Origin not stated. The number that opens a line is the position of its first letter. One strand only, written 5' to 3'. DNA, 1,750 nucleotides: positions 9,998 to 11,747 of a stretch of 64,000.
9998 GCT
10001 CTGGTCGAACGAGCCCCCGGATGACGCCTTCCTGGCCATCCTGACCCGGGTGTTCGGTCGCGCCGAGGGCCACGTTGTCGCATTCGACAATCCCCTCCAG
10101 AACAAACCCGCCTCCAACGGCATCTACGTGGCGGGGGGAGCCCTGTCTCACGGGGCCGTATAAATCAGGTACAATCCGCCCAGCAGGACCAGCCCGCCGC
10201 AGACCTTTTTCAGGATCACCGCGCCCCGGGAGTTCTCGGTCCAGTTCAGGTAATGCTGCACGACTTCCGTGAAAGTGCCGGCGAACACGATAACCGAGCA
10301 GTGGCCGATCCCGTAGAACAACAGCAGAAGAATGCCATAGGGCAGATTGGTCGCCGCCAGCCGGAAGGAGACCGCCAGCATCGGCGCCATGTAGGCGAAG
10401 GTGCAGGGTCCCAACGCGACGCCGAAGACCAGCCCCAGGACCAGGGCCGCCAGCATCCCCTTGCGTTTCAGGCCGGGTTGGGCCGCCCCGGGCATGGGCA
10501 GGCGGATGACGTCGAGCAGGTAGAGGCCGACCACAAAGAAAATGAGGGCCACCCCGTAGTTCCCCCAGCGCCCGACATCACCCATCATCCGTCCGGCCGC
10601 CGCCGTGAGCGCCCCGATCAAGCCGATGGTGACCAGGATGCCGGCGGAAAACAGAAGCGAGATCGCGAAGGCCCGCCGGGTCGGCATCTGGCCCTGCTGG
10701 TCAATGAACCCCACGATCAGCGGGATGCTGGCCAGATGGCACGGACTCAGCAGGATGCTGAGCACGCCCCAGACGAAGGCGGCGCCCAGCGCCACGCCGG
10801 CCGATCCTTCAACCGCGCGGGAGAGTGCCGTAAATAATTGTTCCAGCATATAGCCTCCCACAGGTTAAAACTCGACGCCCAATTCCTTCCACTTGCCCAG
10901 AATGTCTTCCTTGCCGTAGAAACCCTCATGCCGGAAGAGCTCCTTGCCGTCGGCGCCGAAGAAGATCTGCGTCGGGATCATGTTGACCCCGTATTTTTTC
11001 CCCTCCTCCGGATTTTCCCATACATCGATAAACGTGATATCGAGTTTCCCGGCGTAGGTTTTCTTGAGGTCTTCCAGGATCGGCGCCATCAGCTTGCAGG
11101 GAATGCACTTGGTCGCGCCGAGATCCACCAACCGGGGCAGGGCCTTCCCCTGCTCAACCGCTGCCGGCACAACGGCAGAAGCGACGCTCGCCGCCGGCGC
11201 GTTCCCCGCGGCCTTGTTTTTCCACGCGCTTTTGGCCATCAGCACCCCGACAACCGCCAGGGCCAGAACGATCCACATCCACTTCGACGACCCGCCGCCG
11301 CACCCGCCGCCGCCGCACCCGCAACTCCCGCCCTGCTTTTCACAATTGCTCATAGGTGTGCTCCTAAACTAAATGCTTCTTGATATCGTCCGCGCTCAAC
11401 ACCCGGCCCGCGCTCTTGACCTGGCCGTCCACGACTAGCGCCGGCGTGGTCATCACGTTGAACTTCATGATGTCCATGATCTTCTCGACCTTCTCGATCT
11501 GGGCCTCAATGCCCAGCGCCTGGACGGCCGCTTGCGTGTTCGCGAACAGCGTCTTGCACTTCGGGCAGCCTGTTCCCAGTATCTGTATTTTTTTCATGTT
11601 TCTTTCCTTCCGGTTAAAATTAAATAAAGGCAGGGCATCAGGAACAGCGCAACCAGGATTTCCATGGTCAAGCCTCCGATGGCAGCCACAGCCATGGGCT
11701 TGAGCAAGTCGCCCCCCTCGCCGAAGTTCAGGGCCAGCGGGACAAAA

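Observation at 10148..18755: Second ArsR-controlled operon joins a thiol-disulfide module (CcdA, two thioredoxin-fold proteins), a COG0701 CSC-permease and a complete RND tripartite efflux pump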

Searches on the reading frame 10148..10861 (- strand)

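Call 4: search_protein_families(library=pfam, proteins=[window:10148-10861:-], max_evalue=0.001)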
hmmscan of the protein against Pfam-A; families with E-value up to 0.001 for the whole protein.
window:10148-10861:- (237 aa): 1 family
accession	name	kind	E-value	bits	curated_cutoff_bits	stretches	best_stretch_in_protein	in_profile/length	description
PF02683.22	DsbD_TM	-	1.1e-10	41.6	27.1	1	24-208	4-196/219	Cytochrome C biogenesis protein transmembrane domain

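Call 5: search_protein_families(library=ncbifam, proteins=[window:10148-10861:-], max_evalue=0.001)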
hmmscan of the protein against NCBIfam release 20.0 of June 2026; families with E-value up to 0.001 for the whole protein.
window:10148-10861:- (237 aa): 4 families
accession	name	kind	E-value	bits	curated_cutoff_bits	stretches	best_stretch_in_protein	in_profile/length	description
NF040495.1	tranport_ArsG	equivalog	2.8e-13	49.8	200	1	23-234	5-222/225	aromatic aminobenezylarsenical efflux permease ArsG family transporter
NF045694.1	seleno_TsoB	exception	1.5e-06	26.6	805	1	28-198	187-363/572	rhodanese/DsbD fusion-like selenoprotein TsoB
NF001419.0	PRK00293.1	subfamily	6.3e-06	25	330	1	23-197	170-351/574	protein-disulfide reductase DsbD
NF003243.0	PRK04201.1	equivalog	0.00014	21.2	252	1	51-124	23-96/266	zinc transporter ZupT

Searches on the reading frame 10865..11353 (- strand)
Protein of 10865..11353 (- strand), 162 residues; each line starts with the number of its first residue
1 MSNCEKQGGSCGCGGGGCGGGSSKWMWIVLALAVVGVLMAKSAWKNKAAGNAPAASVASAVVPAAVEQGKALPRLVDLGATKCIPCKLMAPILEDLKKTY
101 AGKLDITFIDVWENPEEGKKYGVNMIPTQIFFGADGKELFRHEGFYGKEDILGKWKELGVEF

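Call 4: search_protein_families(library=pfam, proteins=[window:10865-11353:-], max_evalue=0.001)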
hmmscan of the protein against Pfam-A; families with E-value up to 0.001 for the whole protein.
window:10865-11353:- (162 aa): 3 families
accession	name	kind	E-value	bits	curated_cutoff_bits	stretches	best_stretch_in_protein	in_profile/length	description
PF00085.26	Thioredoxin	-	2.2e-13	50.5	23.5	1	71-151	18-97/103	Thioredoxin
PF13098.12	Thioredoxin_2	-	1.5e-08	35.4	27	1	70-151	4-100/104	Thioredoxin-like domain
PF13905.12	Thioredoxin_8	-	0.00093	19.9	27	0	75-132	5-63/94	Thioredoxin-like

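Call 5: search_protein_families(library=ncbifam, proteins=[window:10865-11353:-], max_evalue=0.001)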
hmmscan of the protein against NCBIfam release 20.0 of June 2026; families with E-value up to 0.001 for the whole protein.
window:10865-11353:- (162 aa): 5 families
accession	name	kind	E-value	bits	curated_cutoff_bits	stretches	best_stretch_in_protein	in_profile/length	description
TIGR01068.1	thioredoxin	equivalog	2.4e-15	56.5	96.8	1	72-151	15-93/101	thioredoxin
NF006898.0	PRK09381.1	equivalog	6.3e-12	45.8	138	1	75-133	25-83/109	thioredoxin TrxA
NF008229.0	PRK10996.1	equivalog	1.2e-06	28.2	125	1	71-133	52-114/141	thioredoxin TrxC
TIGR01126.1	pdi_dom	equivalog_domain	5.5e-06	26.6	107.2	1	74-151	17-97/105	protein disulfide-isomerase domain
NF047697.1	ThioredTrxAClost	equivalog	0.0004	20.5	140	1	73-132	19-78/105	thioredoxin TrxA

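Call 57: search_protein_families(library=pfam, proteins=[window:10865-11353:-], max_evalue=0.01)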
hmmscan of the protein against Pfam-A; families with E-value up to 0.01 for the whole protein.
window:10865-11353:- (162 aa): 3 families
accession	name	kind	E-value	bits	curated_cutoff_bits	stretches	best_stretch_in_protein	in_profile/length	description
PF00085.26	Thioredoxin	-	2.2e-13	50.5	23.5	1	71-151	18-97/103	Thioredoxin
PF13098.12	Thioredoxin_2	-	1.5e-08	35.4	27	1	70-151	4-100/104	Thioredoxin-like domain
PF13905.12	Thioredoxin_8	-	0.00093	19.9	27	1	75-132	5-63/94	Thioredoxin-like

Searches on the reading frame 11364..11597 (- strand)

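Call 4: search_protein_families(library=pfam, proteins=[window:11364-11597:-], max_evalue=0.001)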
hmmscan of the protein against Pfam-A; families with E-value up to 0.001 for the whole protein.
window:11364-11597:- (77 aa): 1 family
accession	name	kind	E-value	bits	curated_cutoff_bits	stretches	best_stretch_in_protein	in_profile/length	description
PF13192.12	Thioredoxin_3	-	2.4e-26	92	24.8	1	3-75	2-74/76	Thioredoxin domain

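Call 5: search_protein_families(library=ncbifam, proteins=[window:11364-11597:-], max_evalue=0.001)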
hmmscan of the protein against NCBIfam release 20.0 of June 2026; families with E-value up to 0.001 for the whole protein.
window:11364-11597:- (77 aa): 2 families
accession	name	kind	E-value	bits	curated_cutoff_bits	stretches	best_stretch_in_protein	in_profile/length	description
TIGR00412.2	redox_disulf_2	subfamily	2.5e-32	111.1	62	1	3-76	1-74/75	MTH895/ArsE family thioredoxin-like protein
TIGR00411.1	redox_disulf_1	equivalog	0.00058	19.9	92.75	1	11-64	14-67/82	MJ0307 family thioredoxin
